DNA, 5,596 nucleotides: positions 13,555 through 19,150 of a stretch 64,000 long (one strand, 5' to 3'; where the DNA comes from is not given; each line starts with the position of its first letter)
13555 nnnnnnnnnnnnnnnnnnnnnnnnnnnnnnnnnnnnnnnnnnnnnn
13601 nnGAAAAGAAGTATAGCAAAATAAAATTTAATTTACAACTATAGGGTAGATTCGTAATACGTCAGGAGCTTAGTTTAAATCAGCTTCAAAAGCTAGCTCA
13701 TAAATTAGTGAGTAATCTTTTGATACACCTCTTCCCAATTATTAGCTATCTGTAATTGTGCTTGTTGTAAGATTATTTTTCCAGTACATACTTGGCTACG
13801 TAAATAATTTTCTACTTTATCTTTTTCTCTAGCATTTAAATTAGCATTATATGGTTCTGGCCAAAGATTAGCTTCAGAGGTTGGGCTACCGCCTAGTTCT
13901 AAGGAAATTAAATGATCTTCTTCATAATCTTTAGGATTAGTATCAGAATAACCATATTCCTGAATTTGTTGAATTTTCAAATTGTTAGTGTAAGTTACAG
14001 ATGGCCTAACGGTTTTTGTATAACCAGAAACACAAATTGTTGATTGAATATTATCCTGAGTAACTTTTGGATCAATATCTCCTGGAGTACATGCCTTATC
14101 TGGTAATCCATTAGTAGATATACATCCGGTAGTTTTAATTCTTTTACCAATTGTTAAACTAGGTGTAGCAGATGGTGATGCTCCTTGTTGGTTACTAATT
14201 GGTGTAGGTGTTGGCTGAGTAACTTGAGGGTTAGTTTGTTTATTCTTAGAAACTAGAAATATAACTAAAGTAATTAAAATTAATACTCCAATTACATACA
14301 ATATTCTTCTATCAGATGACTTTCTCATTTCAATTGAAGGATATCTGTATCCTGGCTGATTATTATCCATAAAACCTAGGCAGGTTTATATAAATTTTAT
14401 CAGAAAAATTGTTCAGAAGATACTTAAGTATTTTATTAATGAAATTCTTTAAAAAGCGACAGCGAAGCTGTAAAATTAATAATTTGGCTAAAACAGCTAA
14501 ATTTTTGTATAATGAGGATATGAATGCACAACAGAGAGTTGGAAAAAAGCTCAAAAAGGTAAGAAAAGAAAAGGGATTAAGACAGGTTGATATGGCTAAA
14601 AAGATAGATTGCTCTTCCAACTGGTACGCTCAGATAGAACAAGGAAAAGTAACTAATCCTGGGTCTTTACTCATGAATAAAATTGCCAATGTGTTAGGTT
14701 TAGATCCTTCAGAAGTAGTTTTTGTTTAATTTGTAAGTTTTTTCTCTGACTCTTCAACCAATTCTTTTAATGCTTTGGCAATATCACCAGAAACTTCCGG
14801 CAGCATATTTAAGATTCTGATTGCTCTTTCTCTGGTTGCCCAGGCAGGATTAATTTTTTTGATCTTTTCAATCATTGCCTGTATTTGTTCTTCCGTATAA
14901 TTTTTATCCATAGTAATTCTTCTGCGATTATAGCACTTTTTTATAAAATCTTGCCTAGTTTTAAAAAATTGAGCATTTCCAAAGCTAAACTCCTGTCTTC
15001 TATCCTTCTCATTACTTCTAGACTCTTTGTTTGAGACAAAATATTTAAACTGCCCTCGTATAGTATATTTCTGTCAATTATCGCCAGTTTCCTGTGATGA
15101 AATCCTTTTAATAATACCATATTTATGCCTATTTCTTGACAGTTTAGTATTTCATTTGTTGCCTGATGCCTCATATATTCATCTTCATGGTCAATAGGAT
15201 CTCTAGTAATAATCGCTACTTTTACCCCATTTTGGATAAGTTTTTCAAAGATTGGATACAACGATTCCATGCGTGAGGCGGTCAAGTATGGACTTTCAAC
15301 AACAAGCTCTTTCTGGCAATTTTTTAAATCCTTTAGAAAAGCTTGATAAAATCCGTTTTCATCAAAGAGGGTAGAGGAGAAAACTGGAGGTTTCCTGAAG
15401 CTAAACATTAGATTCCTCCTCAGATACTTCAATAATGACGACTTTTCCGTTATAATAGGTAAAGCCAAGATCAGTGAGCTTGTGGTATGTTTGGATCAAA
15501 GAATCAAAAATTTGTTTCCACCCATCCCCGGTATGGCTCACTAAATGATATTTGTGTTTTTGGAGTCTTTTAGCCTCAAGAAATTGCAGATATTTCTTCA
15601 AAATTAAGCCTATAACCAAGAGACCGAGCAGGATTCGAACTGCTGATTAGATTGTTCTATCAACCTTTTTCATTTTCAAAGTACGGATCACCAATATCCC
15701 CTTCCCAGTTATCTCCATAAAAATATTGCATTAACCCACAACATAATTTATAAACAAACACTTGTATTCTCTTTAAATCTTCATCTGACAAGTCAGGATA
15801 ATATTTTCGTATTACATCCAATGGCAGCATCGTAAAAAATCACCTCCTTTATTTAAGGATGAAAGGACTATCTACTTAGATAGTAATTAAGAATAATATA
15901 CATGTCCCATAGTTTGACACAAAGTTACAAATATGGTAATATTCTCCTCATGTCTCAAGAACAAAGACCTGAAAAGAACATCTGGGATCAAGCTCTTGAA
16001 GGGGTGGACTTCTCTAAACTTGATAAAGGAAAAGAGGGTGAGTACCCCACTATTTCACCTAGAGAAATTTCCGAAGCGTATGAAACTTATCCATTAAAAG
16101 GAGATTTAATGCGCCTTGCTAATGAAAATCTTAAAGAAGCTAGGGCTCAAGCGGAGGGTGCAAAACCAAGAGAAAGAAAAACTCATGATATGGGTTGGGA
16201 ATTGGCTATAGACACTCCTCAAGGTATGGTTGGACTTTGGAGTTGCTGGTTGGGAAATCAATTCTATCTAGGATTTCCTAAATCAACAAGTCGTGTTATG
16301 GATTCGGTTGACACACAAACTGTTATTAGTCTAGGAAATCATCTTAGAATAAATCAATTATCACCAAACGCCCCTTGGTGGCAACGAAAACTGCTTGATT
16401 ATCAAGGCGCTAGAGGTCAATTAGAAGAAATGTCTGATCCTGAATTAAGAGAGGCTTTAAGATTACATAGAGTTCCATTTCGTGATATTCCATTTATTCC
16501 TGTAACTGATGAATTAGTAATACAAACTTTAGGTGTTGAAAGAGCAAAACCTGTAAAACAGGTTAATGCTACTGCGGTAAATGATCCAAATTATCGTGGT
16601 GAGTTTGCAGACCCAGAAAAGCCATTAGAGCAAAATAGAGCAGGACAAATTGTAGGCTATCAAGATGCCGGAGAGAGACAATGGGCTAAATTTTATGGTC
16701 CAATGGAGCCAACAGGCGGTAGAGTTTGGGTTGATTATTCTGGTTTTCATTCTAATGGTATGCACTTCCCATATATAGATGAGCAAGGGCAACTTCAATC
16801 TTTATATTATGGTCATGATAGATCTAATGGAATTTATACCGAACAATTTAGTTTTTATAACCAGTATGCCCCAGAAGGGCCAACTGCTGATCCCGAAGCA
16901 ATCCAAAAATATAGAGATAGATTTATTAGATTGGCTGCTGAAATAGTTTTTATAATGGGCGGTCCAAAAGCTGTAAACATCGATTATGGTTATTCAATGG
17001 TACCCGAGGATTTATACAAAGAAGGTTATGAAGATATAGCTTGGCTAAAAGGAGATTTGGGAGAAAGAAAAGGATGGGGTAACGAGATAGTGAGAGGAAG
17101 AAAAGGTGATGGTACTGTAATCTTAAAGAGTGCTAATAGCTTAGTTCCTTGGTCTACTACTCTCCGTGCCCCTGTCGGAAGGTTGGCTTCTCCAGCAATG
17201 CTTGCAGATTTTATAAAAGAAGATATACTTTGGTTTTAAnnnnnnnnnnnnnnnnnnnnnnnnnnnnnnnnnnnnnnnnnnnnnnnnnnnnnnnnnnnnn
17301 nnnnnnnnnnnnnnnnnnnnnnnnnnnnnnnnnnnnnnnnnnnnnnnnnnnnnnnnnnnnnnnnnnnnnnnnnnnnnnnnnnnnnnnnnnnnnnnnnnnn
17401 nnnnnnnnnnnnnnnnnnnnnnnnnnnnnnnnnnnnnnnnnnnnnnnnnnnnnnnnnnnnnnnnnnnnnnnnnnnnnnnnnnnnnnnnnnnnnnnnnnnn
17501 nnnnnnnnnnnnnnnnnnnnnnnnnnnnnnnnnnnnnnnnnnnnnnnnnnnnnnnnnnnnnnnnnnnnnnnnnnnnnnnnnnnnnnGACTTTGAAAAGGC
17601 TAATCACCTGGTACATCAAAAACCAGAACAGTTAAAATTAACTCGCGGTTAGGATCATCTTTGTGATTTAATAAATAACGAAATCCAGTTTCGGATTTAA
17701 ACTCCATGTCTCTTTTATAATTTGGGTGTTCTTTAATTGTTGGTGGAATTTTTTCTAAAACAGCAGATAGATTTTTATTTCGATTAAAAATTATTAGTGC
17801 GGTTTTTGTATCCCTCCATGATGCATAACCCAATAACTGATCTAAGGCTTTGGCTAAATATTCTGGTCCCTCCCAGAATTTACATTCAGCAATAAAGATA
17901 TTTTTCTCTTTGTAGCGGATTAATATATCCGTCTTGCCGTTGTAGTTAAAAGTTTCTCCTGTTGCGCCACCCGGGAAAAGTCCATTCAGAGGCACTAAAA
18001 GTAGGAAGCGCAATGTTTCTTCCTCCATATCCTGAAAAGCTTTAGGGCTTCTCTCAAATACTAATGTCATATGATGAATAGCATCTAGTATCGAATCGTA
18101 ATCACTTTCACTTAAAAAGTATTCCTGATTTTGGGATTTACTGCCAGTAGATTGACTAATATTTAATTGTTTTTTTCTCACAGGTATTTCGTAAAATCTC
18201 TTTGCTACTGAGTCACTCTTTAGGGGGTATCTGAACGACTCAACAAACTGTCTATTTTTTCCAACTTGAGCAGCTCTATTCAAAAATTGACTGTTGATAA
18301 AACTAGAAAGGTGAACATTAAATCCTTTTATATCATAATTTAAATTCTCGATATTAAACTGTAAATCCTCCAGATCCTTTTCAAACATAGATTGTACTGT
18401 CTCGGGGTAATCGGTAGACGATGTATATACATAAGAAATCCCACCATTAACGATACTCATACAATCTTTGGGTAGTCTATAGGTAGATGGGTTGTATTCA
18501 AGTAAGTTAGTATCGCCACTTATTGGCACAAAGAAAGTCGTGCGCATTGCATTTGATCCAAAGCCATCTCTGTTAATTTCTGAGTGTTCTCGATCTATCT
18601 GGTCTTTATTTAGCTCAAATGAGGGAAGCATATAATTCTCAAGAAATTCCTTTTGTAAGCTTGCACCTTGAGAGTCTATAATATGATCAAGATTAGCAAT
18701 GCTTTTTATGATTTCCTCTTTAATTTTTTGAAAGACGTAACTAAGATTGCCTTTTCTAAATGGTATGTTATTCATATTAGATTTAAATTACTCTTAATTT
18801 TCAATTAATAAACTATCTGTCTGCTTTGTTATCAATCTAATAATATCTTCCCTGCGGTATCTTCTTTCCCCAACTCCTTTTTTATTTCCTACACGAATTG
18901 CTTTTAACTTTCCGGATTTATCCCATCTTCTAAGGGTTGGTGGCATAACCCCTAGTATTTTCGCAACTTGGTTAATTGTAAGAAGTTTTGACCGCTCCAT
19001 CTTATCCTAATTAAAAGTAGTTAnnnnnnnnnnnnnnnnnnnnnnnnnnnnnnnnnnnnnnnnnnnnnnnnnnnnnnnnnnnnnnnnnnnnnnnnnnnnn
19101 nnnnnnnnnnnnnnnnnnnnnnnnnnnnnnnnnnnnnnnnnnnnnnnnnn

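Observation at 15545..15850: Duplicated ~300-bp module (second copy ~19175-19480), each heading a different large orphan gene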

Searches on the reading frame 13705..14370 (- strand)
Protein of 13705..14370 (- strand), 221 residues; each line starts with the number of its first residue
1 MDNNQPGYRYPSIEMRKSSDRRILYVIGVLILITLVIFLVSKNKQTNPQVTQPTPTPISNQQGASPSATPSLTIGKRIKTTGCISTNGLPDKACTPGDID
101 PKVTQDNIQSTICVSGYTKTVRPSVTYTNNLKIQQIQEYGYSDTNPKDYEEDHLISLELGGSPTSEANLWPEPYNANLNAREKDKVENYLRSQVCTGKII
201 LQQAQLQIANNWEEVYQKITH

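Call 10: search_protein_families(library=pfam, max_evalue=0.1, proteins=[window:13705-14370:-])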
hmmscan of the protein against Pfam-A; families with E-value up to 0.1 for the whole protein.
window:13705-14370:- (221 aa): 1 family
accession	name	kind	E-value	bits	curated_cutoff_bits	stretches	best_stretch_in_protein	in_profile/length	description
PF13930.12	Endonuclea_NS_2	-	0.00052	20.7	27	1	133-193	40-99/132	DNA/RNA non-specific endonuclease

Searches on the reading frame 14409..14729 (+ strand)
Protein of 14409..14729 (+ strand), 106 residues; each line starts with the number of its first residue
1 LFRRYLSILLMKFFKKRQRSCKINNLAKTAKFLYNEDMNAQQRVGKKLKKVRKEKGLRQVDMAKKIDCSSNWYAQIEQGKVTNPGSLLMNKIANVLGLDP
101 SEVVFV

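Call 10: search_protein_families(library=pfam, max_evalue=0.1, proteins=[window:14409-14729:+])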
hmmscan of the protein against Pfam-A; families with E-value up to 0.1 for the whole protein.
window:14409-14729:+ (106 aa): 7 families
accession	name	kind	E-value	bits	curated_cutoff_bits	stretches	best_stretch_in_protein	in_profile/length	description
PF12844.13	HTH_19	-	1.9e-10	40.9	30.2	1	45-102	1-57/64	Helix-turn-helix domain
PF01381.28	HTH_3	-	1.6e-09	38.1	23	1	48-102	1-54/55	Helix-turn-helix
PF13560.12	HTH_31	-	1.7e-09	38.3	27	1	45-103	3-61/64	Helix-turn-helix domain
PF13443.12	HTH_26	-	2.7e-05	24.8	22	1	47-103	1-57/63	Cro/C1-type HTH DNA-binding domain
PF15731.11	MqsA_antitoxin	-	0.0024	18.4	30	1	30-88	56-114/131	Antitoxin component of bacterial toxin-antitoxin system, MqsA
PF13413.12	HTH_25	-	0.016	15.5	24.6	1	48-103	2-62/62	Helix-turn-helix domain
PF13744.12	HTH_37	-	0.053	13.8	27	1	35-82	10-57/80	Helix-turn-helix domain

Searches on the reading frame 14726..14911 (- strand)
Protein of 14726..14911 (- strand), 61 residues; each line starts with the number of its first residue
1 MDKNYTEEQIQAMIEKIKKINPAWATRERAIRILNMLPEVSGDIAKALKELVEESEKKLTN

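Call 9: search_protein_families(library=pfam, max_evalue=0.1, proteins=[window:14726-14911:-])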
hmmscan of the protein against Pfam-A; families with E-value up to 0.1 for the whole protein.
window:14726-14911:- (61 aa): 5 families
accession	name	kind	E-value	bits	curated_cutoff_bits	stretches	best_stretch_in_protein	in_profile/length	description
PF18420.7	CSN4_RPN5_eIF3a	-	0.011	16.3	26.4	1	9-27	16-34/42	CSN4/RPN5/eIF3a helix turn helix domain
PF15372.11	DUF4600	-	0.046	14.4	27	1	7-56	20-67/128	Domain of unknown function (DUF4600)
PF18152.6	DAHP_snth_FXD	-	0.058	13.7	27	1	1-21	5-25/67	DAHP synthase ferredoxin-like domain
PF03874.21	RNA_pol_Rpb4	-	0.064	14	25.6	0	3-60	51-101/116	RNA polymerase Rpb4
PF07499.19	RuvA_C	-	0.075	14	24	0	5-32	15-40/47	RuvA, C-terminal domain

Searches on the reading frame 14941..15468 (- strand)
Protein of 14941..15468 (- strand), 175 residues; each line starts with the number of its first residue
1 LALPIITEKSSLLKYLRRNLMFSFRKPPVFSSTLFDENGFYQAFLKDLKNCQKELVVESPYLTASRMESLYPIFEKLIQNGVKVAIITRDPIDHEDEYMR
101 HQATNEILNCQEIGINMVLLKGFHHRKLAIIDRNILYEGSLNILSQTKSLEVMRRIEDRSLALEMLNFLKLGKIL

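Call 9: search_protein_families(library=pfam, max_evalue=0.1, proteins=[window:14941-15468:-])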
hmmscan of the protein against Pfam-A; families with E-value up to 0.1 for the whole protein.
window:14941-15468:- (175 aa): 2 families
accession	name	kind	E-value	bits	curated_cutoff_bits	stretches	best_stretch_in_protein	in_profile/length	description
PF13091.12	PLDc_2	-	2.1e-12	47.5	27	1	46-165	3-124/132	PLD-like domain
PF00614.28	PLDc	-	0.058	13.9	21.9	1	121-143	2-24/28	Phospholipase D Active site motif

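Call 71: search_protein_families(library=padloc, max_evalue=0.01, proteins=[window:14941-15468:-])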
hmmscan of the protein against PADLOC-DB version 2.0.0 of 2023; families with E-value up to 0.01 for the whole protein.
window:14941-15468:- (175 aa): 3 families
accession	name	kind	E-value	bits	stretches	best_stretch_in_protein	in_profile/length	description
PDLC03924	MkoC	-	5.9e-13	45.8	1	32-154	985-1109/1136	-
PDLC03922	MkoB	-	7.9e-05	20.1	1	41-166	313-439/610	-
PDLC02614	DrmC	-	8.2e-05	20.4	1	48-145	30-122/153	DrmC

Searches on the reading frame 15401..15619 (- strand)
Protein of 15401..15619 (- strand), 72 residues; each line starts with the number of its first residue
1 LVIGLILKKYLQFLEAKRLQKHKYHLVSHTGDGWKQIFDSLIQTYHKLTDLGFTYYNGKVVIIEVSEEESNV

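Call 9: search_protein_families(library=pfam, max_evalue=0.1, proteins=[window:15401-15619:-])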
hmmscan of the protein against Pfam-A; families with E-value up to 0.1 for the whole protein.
window:15401-15619:- (72 aa): 0 families

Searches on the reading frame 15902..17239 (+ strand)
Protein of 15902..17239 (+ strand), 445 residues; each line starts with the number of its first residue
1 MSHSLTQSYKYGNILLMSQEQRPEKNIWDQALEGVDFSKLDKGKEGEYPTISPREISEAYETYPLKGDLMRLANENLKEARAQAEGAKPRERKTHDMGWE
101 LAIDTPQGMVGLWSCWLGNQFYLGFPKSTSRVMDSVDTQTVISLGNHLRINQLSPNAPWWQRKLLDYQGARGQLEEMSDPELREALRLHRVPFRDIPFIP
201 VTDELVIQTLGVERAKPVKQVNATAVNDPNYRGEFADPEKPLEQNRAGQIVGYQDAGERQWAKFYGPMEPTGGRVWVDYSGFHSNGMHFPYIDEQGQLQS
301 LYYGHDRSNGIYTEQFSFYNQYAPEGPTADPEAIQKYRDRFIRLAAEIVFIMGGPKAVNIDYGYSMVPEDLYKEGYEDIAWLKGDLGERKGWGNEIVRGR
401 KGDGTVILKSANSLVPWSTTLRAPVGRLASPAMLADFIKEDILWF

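Call 9: search_protein_families(library=pfam, max_evalue=0.1, proteins=[window:15902-17239:+])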
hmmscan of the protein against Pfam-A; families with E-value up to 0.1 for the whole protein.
window:15902-17239:+ (445 aa): 0 families

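Call 46: search_protein_families(library=ncbifam, max_evalue=10, proteins=[window:15902-17239:+])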
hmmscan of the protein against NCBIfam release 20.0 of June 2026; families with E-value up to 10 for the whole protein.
window:15902-17239:+ (445 aa): 0 families

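Call 71: search_protein_families(library=padloc, max_evalue=0.01, proteins=[window:15902-17239:+])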
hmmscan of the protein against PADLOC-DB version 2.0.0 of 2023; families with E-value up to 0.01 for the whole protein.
window:15902-17239:+ (445 aa): 0 families

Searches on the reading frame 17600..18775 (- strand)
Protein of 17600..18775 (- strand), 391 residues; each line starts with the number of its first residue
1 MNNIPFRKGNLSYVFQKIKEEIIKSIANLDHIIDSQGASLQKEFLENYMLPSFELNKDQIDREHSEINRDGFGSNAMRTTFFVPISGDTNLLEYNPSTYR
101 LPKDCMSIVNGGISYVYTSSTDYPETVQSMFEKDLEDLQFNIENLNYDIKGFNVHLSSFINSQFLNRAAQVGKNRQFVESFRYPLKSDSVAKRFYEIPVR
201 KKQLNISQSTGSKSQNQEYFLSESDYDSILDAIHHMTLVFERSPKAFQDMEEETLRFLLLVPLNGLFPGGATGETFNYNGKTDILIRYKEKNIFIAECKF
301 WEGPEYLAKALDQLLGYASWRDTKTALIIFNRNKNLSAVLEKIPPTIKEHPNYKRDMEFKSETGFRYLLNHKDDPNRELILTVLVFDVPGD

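Call 9: search_protein_families(library=pfam, max_evalue=0.1, proteins=[window:17600-18775:-])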
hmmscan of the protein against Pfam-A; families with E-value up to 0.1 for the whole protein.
window:17600-18775:- (391 aa): 1 family
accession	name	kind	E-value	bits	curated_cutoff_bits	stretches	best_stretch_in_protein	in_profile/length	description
PF01133.22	ER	-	0.011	16.2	25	0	117-159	21-63/98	Enhancer of rudimentary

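Call 46: search_protein_families(library=ncbifam, max_evalue=10, proteins=[window:17600-18775:-])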
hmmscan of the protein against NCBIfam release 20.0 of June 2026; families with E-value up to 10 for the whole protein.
window:17600-18775:- (391 aa): 0 families

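Call 71: search_protein_families(library=padloc, max_evalue=0.01, proteins=[window:17600-18775:-])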
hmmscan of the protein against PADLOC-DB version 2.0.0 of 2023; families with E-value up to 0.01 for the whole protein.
window:17600-18775:- (391 aa): 1 family
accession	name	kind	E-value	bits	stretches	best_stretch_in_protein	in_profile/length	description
PDLC05036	PDC-S54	-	1.9e-119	397.8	1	3-389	5-407/410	-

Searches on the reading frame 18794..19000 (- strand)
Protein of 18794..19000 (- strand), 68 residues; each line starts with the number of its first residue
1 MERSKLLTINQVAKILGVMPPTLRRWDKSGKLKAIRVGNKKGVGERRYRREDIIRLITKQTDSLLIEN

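Call 9: search_protein_families(library=pfam, max_evalue=0.1, proteins=[window:18794-19000:-])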
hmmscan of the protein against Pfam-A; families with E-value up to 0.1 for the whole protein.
window:18794-19000:- (68 aa): 9 families
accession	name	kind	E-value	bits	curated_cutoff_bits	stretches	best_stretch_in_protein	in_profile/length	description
PF12728.13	HTH_17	-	8e-13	48.9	27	1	6-60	1-50/51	Helix-turn-helix domain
PF13411.12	MerR_1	-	5.8e-09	36.4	21.6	1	8-56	2-46/69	MerR HTH family regulatory protein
PF00376.29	MerR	-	1.1e-07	32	28.2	1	8-36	1-30/38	MerR family regulatory protein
PF01527.26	HTH_Tnp_1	-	0.02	15.5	24.1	0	8-29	25-46/75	Transposase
PF13384.12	HTH_23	-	0.035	14.4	24.6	0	7-26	18-37/50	Homeodomain-like domain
PF13551.12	HTH_29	-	0.037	14.6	28.1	1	7-29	13-35/64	Winged helix-turn helix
PF20432.4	Xre-like-HTH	-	0.074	13.8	25.8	0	7-31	24-47/63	Antitoxin Xre-like helix-turn-helix domain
PF12964.13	DUF3853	-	0.075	13.6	22.1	1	4-34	44-75/97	Protein of unknown function (DUF3853)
PF13542.12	HTH_Tnp_ISL3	-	0.086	12.8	27.4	0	7-28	27-48/51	Helix-turn-helix domain of transposase family ISL3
